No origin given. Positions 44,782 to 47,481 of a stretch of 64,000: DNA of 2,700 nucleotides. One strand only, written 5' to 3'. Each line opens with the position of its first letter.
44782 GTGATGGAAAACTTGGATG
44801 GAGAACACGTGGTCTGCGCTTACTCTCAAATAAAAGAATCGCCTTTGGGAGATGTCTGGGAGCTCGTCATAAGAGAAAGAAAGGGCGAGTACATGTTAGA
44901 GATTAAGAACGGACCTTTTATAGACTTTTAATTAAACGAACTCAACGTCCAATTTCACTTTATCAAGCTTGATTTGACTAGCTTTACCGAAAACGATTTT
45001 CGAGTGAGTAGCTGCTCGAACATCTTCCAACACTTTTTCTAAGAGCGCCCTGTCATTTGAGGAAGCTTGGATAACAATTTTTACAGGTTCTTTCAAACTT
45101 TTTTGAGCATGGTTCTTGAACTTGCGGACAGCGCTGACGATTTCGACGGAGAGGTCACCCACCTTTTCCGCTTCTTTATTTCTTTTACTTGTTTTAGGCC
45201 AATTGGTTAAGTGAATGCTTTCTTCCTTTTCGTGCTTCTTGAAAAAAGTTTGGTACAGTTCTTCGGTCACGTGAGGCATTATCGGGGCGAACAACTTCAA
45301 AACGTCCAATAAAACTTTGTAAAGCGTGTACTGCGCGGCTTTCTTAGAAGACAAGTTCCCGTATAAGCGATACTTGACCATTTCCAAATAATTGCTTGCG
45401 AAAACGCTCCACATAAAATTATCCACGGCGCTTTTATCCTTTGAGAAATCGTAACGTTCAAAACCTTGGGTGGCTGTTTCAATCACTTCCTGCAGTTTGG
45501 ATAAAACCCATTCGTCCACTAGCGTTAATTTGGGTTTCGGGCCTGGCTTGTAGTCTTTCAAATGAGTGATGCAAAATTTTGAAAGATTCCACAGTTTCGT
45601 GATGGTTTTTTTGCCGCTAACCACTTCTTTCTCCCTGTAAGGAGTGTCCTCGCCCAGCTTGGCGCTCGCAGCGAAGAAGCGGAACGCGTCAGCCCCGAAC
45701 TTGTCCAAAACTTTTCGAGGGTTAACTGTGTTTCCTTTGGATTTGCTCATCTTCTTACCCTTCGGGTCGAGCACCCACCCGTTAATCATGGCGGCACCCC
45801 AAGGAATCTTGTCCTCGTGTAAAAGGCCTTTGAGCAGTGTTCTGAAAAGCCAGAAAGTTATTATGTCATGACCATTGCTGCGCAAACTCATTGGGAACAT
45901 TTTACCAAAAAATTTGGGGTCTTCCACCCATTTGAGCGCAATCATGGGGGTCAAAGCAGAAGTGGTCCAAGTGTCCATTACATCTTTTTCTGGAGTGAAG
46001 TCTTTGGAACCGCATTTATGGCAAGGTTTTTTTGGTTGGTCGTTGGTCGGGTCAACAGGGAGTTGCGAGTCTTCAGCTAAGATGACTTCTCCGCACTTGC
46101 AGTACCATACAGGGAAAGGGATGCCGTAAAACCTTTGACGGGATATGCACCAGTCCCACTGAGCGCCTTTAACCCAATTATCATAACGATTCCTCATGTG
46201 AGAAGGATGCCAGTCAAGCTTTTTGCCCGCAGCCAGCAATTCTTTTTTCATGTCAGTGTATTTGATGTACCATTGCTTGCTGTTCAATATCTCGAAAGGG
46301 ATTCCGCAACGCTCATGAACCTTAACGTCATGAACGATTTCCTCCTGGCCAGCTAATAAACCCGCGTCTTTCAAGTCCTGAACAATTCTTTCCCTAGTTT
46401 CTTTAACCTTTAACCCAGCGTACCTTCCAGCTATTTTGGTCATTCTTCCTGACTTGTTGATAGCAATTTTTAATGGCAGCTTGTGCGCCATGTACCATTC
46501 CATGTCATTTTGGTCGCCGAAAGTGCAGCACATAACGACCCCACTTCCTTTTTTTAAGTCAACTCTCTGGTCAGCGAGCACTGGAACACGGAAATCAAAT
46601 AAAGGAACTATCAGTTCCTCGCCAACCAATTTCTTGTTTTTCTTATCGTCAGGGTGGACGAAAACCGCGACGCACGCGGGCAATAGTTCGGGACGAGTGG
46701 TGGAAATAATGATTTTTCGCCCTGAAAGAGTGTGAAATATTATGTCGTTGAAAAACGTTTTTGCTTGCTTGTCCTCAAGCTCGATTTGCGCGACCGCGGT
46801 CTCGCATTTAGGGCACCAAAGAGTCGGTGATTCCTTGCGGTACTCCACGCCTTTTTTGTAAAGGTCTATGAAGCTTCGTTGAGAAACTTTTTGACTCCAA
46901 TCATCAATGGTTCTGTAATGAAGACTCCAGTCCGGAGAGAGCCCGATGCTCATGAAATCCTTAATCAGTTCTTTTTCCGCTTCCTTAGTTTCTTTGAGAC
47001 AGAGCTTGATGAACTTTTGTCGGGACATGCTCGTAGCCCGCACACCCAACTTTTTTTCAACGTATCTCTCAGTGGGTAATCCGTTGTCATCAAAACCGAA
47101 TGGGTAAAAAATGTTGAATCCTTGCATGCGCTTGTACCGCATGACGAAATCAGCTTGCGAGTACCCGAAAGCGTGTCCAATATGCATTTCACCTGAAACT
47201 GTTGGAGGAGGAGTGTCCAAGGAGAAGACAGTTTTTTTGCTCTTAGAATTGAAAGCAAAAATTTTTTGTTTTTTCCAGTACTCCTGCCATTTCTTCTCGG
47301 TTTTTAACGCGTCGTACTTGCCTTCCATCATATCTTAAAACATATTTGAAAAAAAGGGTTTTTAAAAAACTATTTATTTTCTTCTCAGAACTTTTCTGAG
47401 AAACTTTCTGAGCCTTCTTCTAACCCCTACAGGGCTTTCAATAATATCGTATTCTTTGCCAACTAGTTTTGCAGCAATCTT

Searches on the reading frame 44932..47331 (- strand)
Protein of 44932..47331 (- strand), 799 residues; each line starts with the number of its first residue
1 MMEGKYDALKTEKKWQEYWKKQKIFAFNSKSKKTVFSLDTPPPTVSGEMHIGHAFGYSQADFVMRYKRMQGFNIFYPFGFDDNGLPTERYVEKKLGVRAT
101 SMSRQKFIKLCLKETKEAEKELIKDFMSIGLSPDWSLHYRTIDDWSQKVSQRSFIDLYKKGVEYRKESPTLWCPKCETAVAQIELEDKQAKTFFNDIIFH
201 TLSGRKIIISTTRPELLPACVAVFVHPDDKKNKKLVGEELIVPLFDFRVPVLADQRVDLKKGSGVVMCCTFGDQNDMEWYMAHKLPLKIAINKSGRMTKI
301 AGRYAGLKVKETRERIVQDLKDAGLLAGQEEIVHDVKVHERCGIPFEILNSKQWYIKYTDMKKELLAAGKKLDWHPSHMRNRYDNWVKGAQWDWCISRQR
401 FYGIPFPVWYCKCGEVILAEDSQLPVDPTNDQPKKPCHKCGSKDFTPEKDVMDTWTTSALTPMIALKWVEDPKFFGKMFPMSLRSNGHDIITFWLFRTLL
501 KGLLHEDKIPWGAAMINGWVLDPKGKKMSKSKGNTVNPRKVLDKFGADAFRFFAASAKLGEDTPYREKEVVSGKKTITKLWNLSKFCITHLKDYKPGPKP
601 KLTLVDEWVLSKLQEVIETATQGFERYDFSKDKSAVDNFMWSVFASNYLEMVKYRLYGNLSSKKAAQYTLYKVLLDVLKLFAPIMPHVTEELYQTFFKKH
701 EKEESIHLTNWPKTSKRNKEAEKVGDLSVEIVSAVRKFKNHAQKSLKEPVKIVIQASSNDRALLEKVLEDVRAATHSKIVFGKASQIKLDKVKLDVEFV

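Call 43: search_protein_families(library=pfam, proteins=[window:44932-47331:-], max_evalue=0.00001)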
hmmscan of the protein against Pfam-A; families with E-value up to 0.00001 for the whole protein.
window:44932-47331:- (799 aa): 4 families
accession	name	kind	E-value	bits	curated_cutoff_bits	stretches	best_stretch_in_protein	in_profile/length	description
PF00133.28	tRNA-synt_1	-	1.2e-93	314.5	22.7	1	14-563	1-411/414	tRNA synthetases class I (I, L, M and V)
PF08264.19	Anticodon_1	-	2.3e-38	131.8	25.1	1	606-754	1-148/148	Anticodon-binding domain of tRNA ligase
PF09334.17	tRNA-synt_1g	-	5.1e-24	85.2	20.1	2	40-181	5-131/391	tRNA synthetases class I (M)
PF01406.26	tRNA-synt_1e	-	3.7e-06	27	27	0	517-570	244-296/301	tRNA synthetases class I (C) catalytic domain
